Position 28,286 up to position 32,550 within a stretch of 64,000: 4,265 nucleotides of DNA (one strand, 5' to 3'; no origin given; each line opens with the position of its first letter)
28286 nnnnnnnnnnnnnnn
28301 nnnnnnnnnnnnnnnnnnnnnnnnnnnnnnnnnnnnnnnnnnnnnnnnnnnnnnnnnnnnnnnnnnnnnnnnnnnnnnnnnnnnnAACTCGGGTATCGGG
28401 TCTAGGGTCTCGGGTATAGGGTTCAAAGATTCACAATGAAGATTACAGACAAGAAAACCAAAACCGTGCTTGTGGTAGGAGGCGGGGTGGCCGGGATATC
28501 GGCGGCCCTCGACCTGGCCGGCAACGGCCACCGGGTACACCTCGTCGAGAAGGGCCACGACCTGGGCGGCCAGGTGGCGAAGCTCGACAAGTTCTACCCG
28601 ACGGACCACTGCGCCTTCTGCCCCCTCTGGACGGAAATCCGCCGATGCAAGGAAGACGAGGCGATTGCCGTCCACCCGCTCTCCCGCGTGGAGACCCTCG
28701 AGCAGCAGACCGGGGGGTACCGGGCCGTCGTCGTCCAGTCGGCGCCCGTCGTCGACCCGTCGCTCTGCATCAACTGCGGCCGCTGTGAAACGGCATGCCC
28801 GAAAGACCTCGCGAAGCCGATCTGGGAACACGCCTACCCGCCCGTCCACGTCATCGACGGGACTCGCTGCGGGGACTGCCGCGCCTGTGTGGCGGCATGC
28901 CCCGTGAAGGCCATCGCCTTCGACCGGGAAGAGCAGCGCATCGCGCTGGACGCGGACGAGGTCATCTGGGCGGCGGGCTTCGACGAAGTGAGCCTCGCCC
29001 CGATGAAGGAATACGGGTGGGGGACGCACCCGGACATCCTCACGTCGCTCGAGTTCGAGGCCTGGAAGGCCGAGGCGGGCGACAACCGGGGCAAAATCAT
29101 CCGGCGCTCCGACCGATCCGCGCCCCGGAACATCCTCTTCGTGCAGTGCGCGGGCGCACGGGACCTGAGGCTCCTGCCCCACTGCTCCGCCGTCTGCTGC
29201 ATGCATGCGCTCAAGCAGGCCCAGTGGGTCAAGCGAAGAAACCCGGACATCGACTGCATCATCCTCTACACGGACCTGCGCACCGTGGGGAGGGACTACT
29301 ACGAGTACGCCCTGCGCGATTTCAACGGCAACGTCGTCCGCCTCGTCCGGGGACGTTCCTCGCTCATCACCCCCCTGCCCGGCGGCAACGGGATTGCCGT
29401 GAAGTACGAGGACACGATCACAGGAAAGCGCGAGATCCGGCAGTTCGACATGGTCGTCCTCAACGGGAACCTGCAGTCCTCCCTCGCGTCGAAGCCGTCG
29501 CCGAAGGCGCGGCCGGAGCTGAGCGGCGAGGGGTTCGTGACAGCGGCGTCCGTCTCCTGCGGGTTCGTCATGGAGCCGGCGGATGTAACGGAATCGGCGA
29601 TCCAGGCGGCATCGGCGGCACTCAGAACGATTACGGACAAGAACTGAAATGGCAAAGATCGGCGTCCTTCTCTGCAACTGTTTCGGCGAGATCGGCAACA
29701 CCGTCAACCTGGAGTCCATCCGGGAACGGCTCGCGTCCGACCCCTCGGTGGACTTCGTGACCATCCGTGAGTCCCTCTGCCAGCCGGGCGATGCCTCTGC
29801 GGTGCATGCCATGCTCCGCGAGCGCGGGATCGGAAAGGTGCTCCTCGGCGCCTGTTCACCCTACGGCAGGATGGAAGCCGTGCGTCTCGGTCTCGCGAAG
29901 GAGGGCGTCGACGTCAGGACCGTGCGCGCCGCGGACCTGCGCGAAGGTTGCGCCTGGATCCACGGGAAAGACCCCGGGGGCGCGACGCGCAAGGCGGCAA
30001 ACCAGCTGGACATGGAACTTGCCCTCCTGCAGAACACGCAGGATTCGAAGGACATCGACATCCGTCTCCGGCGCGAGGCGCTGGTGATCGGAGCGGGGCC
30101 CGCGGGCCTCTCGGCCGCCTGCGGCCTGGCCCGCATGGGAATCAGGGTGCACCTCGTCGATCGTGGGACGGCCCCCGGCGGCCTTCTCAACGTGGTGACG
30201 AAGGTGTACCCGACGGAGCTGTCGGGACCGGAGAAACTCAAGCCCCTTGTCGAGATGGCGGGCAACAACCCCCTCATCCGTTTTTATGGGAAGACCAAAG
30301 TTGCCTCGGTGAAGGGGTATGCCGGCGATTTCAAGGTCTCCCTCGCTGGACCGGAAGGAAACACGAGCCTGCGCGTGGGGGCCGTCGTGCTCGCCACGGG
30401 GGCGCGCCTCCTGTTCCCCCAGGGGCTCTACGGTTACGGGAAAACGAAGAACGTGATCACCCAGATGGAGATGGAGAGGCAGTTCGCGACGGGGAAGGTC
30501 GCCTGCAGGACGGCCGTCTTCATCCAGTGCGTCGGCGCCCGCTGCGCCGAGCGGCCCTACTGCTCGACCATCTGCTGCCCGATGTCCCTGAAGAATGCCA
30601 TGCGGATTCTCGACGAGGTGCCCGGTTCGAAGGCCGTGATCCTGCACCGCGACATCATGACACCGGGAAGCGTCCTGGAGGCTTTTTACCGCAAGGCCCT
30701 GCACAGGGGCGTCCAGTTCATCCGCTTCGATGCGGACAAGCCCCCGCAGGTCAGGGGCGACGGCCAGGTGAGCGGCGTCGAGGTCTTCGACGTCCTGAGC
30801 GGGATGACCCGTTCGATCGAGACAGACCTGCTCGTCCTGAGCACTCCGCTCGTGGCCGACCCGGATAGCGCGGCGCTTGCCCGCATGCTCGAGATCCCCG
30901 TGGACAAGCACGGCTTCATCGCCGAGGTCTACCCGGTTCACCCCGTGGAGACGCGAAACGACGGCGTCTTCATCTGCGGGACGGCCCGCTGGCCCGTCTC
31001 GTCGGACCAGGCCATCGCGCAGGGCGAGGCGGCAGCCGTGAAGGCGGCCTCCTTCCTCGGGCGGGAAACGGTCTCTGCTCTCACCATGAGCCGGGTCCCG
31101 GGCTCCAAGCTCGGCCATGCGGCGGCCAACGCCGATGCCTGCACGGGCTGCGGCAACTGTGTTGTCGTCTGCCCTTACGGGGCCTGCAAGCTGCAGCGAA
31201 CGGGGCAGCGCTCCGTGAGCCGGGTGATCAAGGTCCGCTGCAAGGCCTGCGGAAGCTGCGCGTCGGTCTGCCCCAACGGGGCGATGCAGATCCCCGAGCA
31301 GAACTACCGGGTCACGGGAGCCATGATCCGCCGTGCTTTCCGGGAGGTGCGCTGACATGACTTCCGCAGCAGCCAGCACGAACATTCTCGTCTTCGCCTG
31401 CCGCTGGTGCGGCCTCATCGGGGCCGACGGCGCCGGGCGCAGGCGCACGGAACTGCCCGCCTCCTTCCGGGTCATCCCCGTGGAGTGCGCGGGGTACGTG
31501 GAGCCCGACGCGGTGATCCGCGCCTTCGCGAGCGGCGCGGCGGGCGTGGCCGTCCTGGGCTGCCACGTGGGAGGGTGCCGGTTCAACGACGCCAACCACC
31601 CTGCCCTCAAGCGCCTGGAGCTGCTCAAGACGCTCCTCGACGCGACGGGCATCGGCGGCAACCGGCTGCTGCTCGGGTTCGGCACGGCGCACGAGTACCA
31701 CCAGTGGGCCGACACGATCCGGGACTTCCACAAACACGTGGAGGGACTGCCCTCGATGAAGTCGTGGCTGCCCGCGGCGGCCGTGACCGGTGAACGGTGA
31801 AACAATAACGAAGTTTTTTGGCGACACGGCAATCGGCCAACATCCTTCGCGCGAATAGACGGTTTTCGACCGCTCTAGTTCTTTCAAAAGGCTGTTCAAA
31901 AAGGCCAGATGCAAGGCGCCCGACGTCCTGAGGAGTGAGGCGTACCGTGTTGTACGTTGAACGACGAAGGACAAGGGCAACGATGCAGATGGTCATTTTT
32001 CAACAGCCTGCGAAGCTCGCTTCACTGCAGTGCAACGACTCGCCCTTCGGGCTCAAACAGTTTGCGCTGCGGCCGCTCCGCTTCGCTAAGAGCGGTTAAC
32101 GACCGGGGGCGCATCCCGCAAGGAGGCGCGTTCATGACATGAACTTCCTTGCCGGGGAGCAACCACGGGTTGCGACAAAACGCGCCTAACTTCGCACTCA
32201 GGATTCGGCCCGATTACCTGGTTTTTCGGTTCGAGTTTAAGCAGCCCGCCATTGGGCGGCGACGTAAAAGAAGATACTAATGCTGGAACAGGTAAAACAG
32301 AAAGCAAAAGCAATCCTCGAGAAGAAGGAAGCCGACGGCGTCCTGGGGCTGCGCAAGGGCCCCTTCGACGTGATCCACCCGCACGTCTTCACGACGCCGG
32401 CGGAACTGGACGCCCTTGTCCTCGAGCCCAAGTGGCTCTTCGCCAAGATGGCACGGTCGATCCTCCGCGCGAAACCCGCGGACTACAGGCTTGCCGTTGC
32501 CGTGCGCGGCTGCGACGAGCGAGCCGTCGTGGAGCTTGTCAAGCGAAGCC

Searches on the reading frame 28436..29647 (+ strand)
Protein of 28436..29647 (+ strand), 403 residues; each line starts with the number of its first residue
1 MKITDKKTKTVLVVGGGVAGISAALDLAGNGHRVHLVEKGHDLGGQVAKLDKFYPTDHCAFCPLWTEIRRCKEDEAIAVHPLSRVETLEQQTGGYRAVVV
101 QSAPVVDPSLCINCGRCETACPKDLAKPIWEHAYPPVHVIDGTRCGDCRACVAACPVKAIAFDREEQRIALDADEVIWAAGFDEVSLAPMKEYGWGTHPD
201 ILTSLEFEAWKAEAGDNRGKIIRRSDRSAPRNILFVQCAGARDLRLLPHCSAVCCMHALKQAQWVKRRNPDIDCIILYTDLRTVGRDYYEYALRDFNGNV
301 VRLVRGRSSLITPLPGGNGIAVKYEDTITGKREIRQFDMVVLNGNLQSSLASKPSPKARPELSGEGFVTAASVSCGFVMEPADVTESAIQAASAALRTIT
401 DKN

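Call 5: search_protein_families(library=pfam, proteins=[window:28436-29647:+], max_evalue=0.01)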
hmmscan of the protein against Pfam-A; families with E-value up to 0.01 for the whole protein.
window:28436-29647:+ (403 aa): 24 families
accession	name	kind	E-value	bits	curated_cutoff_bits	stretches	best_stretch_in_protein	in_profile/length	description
PF00037.32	Fer4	-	8.2e-12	44.9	21.1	2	104-124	1-21/24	4Fe-4S binding domain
PF12837.12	Fer4_6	-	7.7e-09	35.5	25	2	104-122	2-20/24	4Fe-4S binding domain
PF12838.12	Fer4_7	-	9.2e-09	36.1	27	2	144-167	1-24/52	4Fe-4S dicluster domain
PF12797.12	Fer4_2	-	1.1e-08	34.9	24.5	2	103-122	2-21/22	4Fe-4S binding domain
PF12831.13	FAD_oxidored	-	1.2e-08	35.2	27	1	11-48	2-39/416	FAD dependent oxidoreductase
PF13450.12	NAD_binding_8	-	1.9e-08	34.9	21.9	1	13-48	1-36/68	NAD(P)-binding Rossmann-like domain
PF13187.11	Fer4_9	-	2.2e-08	34.4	27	1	111-160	2-52/52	4Fe-4S dicluster domain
PF01266.30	DAO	-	4.3e-08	33.5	27.9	1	11-45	2-37/353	FAD dependent oxidoreductase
PF13484.11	Fer4_16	-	1e-07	33.1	30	1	144-163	1-20/66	4Fe-4S double cluster binding domain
PF13237.11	Fer4_10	-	1.5e-07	31.7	25.5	2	104-123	2-21/53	4Fe-4S dicluster domain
PF14697.11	Fer4_21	-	2e-07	31.4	35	1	106-160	3-57/59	4Fe-4S dicluster domain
PF00890.30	FAD_binding_2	-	3.3e-07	30.3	20.4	1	11-48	2-39/414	FAD binding domain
PF07992.20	Pyr_redox_2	-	1.7e-06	28.1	26.1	1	10-43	2-36/291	Pyridine nucleotide-disulphide oxidoreductase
PF13183.11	Fer4_8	-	6.6e-05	23.8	27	0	107-124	50-67/68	4Fe-4S dicluster domain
PF01134.28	GIDA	-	8.7e-05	22.2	22.1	1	11-41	2-33/391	Glucose inhibited division protein A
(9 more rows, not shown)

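Call 6: search_protein_families(library=ncbifam, proteins=[window:28436-29647:+], max_evalue=0.01)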
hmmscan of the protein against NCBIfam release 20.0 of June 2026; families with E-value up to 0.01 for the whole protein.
window:28436-29647:+ (403 aa): 141 families (the best 25 are shown)
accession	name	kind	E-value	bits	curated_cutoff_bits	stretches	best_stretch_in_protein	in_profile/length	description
NF040770.1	hetero_SS_HdrA2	exception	9e-78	262.2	1100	1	7-351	138-495/777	CoB-CoM heterodisulfide reductase HdrA2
NF041891.1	hdrA_Methbact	equivalog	7.7e-67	226.1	1300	1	2-395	127-549/762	ferredoxin:CoB-CoM heterodisulfide reductase subunit HdrA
NF041778.1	hetero_SS_HdrA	equivalog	8.3e-61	205.8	1400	1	9-353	143-507/771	ferredoxin:CoB-CoM heterodisulfide reductase subunit HdrA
NF009410.0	PRK12771.1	subfamily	2.4e-10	39.6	516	1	6-47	136-177/566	NAD(P)-binding protein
TIGR03997.1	mycofact_OYE_2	equivalog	1.5e-09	36.8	793.15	1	6-53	377-424/645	mycofactocin system FadH/OYE family oxidoreductase 2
TIGR03467.1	HpnE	equivalog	2.9e-09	36.7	283.05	1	11-48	1-38/430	hydroxysqualene dehydroxylase HpnE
NF010590.0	PRK13984.1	equivalog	4.8e-09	34.9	946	2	106-186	47-134/611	putative oxidoreductase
NF042909.1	FMH_DH_FwdF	exception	7.9e-09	35.1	375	1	56-169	177-283/336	tungsten-dependent formylmethanofuran dehydrogenase subunit FwdF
NF045599.1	bili_reduct_long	exception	2.1e-08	32.9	750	1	6-48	379-421/641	bilirubin reductase, long form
TIGR02179.1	PorD_KorD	subfamily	2.5e-08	33.9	60.05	1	87-165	7-77/78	2-oxoacid:acceptor oxidoreductase, delta subunit, pyruvate/2-ketoisovalerate family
NF041087.1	bile_acid_BaiCD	equivalog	2.6e-08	32.4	825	1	6-48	378-420/642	bile acid Fe-S flavoenzyme BaiCD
NF005560.0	PRK07233.1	equivalog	3.5e-08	32.7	252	1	10-51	2-43/435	hypothetical protein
NF007202.0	PRK09623.1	equivalog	7.6e-08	32.6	166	1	80-166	26-104/105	3-methyl-2-oxobutanoate dehydrogenase subunit delta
NF040684.1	PorD_Arch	equivalog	9.8e-08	32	120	1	86-166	13-85/85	pyruvate synthase subunit PorD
NF038196.1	ferrodoxin_EFR1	subfamily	1.2e-07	32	75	1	69-167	145-236/242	EFR1 family ferrodoxin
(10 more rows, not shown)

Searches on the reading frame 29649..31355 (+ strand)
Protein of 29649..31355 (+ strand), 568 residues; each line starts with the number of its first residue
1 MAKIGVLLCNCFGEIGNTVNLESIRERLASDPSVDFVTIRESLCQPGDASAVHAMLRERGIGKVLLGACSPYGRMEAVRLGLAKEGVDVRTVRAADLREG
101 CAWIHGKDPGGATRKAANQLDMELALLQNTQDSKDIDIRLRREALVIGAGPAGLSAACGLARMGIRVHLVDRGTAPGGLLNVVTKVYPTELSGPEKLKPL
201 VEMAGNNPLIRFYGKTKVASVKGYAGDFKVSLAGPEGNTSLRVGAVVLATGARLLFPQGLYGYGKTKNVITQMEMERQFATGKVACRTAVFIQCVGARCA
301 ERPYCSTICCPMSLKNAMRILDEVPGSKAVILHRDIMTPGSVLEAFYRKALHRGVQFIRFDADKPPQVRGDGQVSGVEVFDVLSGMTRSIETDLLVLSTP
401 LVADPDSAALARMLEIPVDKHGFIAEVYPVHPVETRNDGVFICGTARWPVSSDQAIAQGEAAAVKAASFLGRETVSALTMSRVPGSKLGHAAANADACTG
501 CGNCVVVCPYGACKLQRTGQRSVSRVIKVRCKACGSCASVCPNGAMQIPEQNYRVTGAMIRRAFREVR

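Call 5: search_protein_families(library=pfam, proteins=[window:29649-31355:+], max_evalue=0.01)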
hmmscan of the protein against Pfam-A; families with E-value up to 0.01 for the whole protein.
window:29649-31355:+ (568 aa): 26 families (the best 25 are shown)
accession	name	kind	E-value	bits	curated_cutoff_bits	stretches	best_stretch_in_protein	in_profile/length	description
PF07992.20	Pyr_redox_2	-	8.4e-15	55.4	26.1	1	145-266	4-120/291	Pyridine nucleotide-disulphide oxidoreductase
PF12838.12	Fer4_7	-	2.6e-10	41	27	2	498-545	2-52/52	4Fe-4S dicluster domain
PF00037.32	Fer4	-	2.7e-10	40.1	21.1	2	494-512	4-22/24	4Fe-4S binding domain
PF13450.12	NAD_binding_8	-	2e-07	31.6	21.9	1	146-179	1-34/68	NAD(P)-binding Rossmann-like domain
PF12831.13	FAD_oxidored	-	4.7e-07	29.9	27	1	145-294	3-143/416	FAD dependent oxidoreductase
PF13187.11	Fer4_9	-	6.2e-07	29.8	27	1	497-546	1-52/52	4Fe-4S dicluster domain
PF13484.11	Fer4_16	-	1.1e-06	29.8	30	1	530-551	1-22/66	4Fe-4S double cluster binding domain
PF14697.11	Fer4_21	-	1.3e-06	28.9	35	2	492-546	2-57/59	4Fe-4S dicluster domain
PF12837.12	Fer4_6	-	1.3e-06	28.5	25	1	493-512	4-23/24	4Fe-4S binding domain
PF13237.11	Fer4_10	-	1.8e-06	28.2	25.5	1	493-542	4-53/53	4Fe-4S dicluster domain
PF13183.11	Fer4_8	-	2.2e-06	28.5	27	1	485-511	46-67/68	4Fe-4S dicluster domain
PF01266.30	DAO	-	3.5e-06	27.2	27.9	1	144-177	2-35/353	FAD dependent oxidoreductase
PF01494.25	FAD_binding_3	-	3.9e-06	26.8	22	1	143-173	3-33/349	FAD binding domain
PF01134.28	GIDA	-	5e-05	23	22.1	1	145-171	3-29/391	Glucose inhibited division protein A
PF12797.12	Fer4_2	-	5.8e-05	23.2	24.5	1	492-510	4-22/22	4Fe-4S binding domain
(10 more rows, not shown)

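Call 6: search_protein_families(library=ncbifam, proteins=[window:29649-31355:+], max_evalue=0.01)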
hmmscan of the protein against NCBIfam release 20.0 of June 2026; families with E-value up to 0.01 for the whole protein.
window:29649-31355:+ (568 aa): 121 families (the best 25 are shown)
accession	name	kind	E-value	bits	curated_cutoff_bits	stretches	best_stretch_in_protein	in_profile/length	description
NF040770.1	hetero_SS_HdrA2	exception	1.1e-94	318.1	1100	2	238-563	313-640/777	CoB-CoM heterodisulfide reductase HdrA2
NF041778.1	hetero_SS_HdrA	equivalog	2.1e-79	267.3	1400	2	240-549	325-636/771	ferredoxin:CoB-CoM heterodisulfide reductase subunit HdrA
NF041891.1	hdrA_Methbact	equivalog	1.2e-68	232.1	1300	2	239-560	311-632/762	ferredoxin:CoB-CoM heterodisulfide reductase subunit HdrA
NF009410.0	PRK12771.1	subfamily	2.5e-14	52.8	516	1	143-181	140-178/566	NAD(P)-binding protein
TIGR01292.1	TRX_reduct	equivalog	7.3e-11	41.4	343.45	2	144-253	3-111/300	thioredoxin-disulfide reductase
TIGR03315.1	Se_ygfK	equivalog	4.4e-09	34.3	835.3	1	137-543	532-935/1012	putative selenate reductase subunit YgfK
TIGR03997.1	mycofact_OYE_2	equivalog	4.8e-09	35.1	793.15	1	139-275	377-494/645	mycofactocin system FadH/OYE family oxidoreductase 2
NF009409.0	PRK12770.1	subfamily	5.6e-09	35.5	343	1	145-180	22-57/360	putative glutamate synthase subunit beta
NF010590.0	PRK13984.1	equivalog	8.6e-09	34.1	946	1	142-182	289-329/611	putative oxidoreductase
NF006221.0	PRK08348.1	subfamily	1.9e-08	34.1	124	1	483-550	31-96/136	NADH-plastoquinone oxidoreductase subunit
NF042909.1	FMH_DH_FwdF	exception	2.1e-08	33.7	375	1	489-552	218-280/336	tungsten-dependent formylmethanofuran dehydrogenase subunit FwdF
NF005503.0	PRK07118.1-2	equivalog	5.9e-08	32.3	252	1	494-556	136-194/292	RnfABCDGE type electron transport complex subunit B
NF009451.0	PRK12809.1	equivalog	7.5e-08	31.1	1154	1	143-182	312-351/639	formate-dependent uric acid utilization protein YgfT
NF043039.1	HgcAB_like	equivalog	8.8e-08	32.1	285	1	484-546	288-349/350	HgcAB-like fusion protein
NF045790.1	OxalOxreddelta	equivalog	1.6e-07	30.8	230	1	493-553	257-314/316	oxalate oxidoreductase subunit delta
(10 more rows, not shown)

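Call 35: search_solved_structures(query=window:29649-31355:+, max_evalue=0.00001)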
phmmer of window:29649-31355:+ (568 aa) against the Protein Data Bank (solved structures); distinct sequences matched with E-value up to 0.00001: 16.
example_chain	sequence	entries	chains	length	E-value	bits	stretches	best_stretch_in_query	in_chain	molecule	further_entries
8rvu_a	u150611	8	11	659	1.4e-69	238.4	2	240-555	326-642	H(2):CoB-CoM heterodisulfide,ferredoxin reductase subunit A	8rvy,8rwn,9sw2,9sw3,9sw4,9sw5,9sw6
8rvv_A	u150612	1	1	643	3.2e-69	237.2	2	239-554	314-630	H(2):CoB-CoM heterodisulfide,ferredoxin reductase subunit A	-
5odc_A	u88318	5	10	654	3.4e-67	230.5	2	242-547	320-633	Heterodisulfide reductase, subunit A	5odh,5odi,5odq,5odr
9sfi_A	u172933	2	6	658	3.7e-67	230.4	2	240-549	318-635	CoB--CoM heterodisulfide reductase iron-sulfur subunit A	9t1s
7bkb_A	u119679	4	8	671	4.2e-63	217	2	237-548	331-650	CoB--CoM heterodisulfide reductase iron-sulfur subunit A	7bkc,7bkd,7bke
6tjr_A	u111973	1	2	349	7.5e-28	100.7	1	144-472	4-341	Fumarate reductase/succinate dehydrogenase flavoprotein domain protein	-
9sw6_G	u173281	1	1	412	5.7e-14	54.8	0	485-547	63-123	Polyferredoxin protein MvhB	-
9sfi_T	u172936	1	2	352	2.7e-09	39.4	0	485-551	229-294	4Fe-4S ferredoxin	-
5t5i_F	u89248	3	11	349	6.9e-08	34.8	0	490-555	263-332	Tungsten formylmethanofuran dehydrogenase subunit fwdF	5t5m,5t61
9sw6_H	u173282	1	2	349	5.7e-07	31.7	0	490-556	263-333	Tungsten formylmethanofuran dehydrogenase, subunit F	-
6cfw_N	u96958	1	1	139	7.9e-07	31.3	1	483-551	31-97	NADH-plastoquinone oxidoreductase subunit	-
5uwy_A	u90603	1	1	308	2.1e-06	29.9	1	143-254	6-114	Thioredoxin reductase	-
7np8_A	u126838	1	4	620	2.8e-06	29.5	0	491-555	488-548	Coenzyme F420-dependent sulfite reductase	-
7bkb_L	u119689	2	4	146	4.6e-06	28.7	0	488-529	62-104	Formylmethanofuran dehydrogenase, subunit G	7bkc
4ylf_B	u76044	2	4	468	8.1e-06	27.9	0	132-181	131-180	Dihydropyrimidine dehydrogenase subunit A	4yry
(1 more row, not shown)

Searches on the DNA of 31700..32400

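Call 89: search_rna_families(source=window, start=31700, end=32400, threshold=evalue, max_evalue=1)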
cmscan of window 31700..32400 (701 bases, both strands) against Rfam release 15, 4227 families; matches with E-value up to 1: 1.
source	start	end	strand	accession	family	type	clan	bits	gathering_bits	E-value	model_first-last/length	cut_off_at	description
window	32333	32398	-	RF02992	hya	Cis-reg;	-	22.5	56.8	0.2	1-72/72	no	hya RNA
